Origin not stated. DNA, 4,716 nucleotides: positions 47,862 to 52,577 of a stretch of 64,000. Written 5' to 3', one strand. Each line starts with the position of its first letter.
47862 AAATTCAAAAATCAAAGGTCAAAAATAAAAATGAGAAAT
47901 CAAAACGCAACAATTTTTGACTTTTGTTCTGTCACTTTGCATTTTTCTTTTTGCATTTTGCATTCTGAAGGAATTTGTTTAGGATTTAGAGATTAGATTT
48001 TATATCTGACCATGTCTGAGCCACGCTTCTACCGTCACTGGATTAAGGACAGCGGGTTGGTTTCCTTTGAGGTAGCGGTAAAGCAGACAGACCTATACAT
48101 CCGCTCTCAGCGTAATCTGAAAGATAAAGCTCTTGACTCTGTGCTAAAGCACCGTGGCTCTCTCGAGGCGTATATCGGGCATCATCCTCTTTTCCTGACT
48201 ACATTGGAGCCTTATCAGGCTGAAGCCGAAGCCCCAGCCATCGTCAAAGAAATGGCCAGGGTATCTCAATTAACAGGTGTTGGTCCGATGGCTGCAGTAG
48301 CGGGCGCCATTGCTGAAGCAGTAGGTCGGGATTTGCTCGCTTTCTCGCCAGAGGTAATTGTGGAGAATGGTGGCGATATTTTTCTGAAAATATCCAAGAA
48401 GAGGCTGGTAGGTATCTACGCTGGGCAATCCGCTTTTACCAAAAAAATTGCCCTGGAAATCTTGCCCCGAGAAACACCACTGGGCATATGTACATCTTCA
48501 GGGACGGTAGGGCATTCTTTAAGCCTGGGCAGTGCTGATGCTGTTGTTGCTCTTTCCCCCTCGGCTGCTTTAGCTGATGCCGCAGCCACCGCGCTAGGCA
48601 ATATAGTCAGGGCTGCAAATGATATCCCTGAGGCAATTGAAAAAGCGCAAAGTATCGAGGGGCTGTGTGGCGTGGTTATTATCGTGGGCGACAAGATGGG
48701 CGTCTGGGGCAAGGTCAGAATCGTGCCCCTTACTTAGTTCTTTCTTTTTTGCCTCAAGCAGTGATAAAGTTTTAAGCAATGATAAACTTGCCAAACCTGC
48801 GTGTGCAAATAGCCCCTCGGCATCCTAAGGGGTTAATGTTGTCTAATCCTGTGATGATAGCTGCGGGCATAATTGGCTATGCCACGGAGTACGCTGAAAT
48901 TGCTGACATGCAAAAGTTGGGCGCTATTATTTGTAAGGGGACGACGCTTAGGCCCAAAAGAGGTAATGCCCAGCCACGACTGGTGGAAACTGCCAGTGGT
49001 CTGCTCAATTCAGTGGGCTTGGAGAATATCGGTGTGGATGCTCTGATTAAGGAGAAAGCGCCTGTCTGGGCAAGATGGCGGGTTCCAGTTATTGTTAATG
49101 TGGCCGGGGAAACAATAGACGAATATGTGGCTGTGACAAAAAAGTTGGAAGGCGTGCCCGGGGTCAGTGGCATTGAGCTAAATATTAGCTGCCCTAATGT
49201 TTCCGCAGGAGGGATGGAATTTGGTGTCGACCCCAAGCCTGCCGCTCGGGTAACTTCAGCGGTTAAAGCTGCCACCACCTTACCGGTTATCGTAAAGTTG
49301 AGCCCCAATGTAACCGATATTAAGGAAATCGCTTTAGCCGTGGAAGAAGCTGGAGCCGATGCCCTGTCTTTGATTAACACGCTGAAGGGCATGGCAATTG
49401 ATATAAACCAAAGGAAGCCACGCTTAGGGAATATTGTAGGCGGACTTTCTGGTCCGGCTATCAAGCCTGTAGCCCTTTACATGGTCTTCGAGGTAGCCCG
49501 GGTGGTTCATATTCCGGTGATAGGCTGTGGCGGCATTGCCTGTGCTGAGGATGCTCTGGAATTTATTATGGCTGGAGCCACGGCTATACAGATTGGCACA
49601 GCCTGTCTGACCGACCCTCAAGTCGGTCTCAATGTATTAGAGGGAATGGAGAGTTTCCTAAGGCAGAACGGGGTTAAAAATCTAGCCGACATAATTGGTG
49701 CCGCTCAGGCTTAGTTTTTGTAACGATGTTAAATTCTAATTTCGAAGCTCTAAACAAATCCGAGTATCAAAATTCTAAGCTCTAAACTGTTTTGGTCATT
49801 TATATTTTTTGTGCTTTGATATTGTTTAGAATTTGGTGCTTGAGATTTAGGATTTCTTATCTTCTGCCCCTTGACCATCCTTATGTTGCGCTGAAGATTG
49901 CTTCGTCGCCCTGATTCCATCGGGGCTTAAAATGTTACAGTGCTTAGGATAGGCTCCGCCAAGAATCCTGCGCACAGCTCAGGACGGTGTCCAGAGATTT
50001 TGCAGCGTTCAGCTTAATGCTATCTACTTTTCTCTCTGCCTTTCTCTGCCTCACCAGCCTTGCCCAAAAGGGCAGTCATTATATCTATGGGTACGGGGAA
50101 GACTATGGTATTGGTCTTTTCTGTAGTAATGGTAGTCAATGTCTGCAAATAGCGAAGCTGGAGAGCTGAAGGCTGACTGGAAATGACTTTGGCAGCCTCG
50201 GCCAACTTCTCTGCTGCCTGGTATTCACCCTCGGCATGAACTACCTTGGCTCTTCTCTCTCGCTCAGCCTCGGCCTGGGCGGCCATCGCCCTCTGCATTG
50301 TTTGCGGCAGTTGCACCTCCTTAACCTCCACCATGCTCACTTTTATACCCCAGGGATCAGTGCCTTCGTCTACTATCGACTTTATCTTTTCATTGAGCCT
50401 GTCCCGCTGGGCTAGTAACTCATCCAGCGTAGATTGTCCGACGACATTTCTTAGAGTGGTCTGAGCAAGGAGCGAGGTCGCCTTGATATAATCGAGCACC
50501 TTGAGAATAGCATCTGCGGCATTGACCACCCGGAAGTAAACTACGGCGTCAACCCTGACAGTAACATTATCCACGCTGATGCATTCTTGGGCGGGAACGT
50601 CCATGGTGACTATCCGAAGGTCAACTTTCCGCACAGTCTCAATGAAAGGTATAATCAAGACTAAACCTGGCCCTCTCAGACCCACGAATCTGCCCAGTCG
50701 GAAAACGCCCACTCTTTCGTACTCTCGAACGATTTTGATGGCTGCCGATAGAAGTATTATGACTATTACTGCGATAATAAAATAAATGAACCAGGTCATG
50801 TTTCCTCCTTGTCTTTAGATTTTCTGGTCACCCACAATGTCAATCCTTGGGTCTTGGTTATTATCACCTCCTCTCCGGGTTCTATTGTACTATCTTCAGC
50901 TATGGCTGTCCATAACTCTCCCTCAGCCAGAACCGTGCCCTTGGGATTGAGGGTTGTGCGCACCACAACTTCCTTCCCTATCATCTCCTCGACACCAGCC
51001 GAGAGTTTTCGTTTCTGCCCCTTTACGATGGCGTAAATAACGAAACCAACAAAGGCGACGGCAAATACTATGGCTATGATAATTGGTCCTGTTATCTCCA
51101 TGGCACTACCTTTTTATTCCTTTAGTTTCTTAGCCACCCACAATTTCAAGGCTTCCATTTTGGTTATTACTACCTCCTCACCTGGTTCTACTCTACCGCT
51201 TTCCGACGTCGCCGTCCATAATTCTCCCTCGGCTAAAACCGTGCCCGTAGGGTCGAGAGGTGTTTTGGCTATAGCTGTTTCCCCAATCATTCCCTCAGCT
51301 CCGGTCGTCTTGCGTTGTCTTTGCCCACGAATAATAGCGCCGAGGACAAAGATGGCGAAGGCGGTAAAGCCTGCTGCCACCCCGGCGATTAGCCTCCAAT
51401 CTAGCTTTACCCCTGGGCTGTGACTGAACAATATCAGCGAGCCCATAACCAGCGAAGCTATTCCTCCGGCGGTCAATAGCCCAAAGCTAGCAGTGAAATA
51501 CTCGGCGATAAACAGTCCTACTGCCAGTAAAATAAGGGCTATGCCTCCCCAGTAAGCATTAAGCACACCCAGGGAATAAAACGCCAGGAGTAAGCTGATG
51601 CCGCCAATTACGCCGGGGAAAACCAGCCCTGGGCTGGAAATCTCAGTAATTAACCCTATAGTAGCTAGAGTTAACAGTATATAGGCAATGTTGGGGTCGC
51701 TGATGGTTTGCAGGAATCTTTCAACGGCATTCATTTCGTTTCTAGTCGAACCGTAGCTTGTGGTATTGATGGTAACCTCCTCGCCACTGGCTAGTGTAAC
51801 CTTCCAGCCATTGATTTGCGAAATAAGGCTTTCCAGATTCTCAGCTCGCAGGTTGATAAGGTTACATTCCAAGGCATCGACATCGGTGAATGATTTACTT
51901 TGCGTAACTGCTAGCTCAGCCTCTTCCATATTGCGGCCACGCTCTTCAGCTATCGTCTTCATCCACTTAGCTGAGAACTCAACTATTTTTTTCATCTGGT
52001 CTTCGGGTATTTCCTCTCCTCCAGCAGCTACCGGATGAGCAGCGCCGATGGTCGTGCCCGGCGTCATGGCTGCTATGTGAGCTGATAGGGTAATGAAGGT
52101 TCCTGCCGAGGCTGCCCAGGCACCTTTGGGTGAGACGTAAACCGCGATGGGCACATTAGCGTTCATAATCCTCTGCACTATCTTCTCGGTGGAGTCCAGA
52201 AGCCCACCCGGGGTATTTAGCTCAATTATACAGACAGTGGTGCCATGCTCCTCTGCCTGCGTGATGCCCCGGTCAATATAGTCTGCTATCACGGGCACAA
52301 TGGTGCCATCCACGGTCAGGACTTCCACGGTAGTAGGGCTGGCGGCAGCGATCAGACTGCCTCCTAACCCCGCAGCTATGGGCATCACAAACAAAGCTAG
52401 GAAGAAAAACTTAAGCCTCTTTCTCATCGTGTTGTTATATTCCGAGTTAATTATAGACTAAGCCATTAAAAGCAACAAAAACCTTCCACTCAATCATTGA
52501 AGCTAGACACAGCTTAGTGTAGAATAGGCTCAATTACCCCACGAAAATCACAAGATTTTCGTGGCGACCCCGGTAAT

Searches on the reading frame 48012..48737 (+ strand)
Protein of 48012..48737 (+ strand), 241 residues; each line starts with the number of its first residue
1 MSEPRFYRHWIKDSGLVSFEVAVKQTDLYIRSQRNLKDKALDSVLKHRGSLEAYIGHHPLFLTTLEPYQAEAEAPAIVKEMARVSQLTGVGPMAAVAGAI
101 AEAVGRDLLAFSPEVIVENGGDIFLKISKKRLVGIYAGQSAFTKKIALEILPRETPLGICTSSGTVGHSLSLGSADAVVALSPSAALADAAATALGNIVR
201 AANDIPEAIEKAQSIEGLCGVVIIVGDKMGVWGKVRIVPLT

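Call 71: search_protein_families(library=pfam, proteins=[window:48012-48737:+], max_evalue=0.00001)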
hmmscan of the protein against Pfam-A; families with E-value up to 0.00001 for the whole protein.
window:48012-48737:+ (241 aa): 0 families

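Call 86: search_protein_families(library=ncbifam, proteins=[window:48012-48737:+], max_evalue=0.00001)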
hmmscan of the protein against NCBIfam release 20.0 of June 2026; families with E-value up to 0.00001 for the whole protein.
window:48012-48737:+ (241 aa): 4 families
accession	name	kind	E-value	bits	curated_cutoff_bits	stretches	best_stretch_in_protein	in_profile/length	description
NF003323.0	PRK04334.1-3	equivalog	5.2e-94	314.3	271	1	2-240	7-249/250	hypothetical protein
NF003324.0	PRK04334.1-4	equivalog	5.5e-63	213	275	1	30-235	15-222/238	hypothetical protein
NF003321.0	PRK04334.1-1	equivalog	9e-63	212.2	262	1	20-235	7-229/248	hypothetical protein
NF003322.0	PRK04334.1-2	equivalog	8.5e-22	77.5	290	1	88-201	89-205/295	hypothetical protein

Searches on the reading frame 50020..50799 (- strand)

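Call 71: search_protein_families(library=pfam, proteins=[window:50020-50799:-], max_evalue=0.00001)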
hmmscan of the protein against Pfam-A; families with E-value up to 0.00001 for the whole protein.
window:50020-50799:- (259 aa): 1 family
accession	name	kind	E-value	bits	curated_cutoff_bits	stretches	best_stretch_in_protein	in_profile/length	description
PF01145.31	Band_7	-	7.3e-38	130.8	23.6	1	23-192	2-175/176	SPFH domain / Band 7 family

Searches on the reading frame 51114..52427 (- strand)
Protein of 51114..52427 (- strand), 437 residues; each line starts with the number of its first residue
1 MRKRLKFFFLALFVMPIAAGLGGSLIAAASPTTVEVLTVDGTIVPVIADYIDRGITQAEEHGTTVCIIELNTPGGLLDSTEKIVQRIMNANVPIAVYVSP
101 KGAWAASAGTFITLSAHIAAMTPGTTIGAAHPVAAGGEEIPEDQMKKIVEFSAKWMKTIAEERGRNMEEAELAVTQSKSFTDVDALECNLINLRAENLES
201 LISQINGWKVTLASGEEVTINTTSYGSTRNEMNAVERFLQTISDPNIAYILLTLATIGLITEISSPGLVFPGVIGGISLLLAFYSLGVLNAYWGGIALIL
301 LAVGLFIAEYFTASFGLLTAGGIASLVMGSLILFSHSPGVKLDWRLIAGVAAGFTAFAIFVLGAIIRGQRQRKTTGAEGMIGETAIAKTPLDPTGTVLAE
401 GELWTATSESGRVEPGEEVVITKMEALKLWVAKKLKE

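Call 71: search_protein_families(library=pfam, proteins=[window:51114-52427:-], max_evalue=0.00001)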
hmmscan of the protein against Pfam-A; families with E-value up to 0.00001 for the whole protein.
window:51114-52427:- (437 aa): 3 families
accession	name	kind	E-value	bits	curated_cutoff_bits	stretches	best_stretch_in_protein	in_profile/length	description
PF25145.1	NfeD1b_N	-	2.7e-26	92.8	40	1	34-197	2-158/189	NfeD1b, N-terminal domain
PF24961.1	NfeD_membrane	-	7.9e-24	84.4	26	1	246-362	1-117/119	NfeD integral membrane domain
PF01957.25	NfeD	-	8e-15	55.2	29.1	1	377-433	1-57/57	NfeD-like C-terminal, partner-binding domain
